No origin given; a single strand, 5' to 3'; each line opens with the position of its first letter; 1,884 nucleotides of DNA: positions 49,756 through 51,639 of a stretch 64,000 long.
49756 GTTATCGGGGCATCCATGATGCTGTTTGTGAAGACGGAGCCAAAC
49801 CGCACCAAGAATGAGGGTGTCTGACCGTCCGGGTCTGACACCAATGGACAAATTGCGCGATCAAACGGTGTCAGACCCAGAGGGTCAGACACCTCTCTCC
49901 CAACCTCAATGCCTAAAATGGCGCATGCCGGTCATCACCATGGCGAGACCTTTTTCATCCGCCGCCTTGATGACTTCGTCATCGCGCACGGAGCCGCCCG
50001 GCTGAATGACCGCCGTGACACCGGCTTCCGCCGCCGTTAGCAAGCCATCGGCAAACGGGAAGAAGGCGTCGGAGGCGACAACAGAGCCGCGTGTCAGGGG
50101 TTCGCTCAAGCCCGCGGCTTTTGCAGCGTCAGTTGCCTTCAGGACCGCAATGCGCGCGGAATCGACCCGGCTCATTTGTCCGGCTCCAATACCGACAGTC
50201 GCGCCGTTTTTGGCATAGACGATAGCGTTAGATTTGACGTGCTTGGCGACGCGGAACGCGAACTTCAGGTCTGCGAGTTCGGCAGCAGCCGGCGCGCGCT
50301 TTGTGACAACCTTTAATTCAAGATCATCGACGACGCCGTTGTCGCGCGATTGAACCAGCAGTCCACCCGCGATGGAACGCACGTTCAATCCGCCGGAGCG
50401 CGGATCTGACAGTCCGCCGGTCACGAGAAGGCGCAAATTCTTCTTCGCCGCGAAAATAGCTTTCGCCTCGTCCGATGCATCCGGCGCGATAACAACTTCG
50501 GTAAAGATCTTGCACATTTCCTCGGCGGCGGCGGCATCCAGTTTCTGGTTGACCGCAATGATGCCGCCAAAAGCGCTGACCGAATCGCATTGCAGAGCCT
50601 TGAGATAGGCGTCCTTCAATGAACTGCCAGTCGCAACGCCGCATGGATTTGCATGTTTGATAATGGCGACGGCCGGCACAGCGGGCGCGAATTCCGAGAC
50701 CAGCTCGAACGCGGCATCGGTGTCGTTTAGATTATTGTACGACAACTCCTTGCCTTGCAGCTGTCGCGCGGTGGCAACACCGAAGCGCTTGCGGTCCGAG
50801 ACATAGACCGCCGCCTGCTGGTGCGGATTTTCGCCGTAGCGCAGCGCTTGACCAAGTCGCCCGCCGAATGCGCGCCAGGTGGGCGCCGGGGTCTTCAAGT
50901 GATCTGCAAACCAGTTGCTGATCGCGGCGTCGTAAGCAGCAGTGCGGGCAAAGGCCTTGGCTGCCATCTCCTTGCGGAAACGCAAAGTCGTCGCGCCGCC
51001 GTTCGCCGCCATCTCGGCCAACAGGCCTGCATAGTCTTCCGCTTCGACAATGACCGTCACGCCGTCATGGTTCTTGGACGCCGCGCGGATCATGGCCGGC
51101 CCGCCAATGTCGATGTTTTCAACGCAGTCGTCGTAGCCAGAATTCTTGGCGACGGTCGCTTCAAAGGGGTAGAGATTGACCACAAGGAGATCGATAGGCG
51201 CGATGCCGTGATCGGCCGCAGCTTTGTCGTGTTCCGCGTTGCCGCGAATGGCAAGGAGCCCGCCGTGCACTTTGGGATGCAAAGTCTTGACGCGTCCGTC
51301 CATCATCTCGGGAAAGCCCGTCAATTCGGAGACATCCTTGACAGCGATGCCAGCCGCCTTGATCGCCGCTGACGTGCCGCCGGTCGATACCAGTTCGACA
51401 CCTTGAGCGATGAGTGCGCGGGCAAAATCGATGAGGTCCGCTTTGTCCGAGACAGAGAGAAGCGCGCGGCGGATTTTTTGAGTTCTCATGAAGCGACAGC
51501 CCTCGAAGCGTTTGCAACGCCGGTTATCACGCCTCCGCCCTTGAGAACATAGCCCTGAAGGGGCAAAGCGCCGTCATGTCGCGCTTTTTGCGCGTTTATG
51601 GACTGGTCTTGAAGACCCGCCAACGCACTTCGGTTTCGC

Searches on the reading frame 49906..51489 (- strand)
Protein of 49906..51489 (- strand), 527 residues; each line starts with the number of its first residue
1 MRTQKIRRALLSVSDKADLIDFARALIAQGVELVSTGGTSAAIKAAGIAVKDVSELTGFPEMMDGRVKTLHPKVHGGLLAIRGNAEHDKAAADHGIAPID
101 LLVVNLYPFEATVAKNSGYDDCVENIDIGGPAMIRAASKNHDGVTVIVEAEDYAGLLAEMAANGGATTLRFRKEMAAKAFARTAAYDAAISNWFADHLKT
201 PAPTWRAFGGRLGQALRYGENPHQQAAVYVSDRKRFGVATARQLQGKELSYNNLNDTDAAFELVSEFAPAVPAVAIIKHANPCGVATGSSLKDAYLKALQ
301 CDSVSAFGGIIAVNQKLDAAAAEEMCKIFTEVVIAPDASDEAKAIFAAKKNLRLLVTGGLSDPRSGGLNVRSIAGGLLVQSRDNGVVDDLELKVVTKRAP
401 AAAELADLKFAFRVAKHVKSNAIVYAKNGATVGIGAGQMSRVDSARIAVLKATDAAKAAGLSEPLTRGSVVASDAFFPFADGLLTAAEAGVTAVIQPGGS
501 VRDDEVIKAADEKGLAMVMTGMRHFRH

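Call 61: list_cluster_members(proteins=[window:49906-51489:-, window:39379-40281:+, window:28241-31063:+, window:31666-33759:+, window:33782-35596:+, window:60066-62009:-])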
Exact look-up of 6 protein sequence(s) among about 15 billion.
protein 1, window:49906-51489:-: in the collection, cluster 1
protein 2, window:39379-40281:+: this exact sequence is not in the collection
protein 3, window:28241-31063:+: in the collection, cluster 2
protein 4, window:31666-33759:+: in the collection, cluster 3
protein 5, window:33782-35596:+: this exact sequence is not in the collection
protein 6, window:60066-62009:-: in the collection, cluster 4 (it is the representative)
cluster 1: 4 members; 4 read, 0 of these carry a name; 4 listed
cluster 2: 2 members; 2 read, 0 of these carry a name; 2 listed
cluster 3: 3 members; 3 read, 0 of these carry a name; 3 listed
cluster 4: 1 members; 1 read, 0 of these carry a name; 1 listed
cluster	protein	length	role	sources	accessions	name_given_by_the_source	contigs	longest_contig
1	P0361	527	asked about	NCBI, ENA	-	-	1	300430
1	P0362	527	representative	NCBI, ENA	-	-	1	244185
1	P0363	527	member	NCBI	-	-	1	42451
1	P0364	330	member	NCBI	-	-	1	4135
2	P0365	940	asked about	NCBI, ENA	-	-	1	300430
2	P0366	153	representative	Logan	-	-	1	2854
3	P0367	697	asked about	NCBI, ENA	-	-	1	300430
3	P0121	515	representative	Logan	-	-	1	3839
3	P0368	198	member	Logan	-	-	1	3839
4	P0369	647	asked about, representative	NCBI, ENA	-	-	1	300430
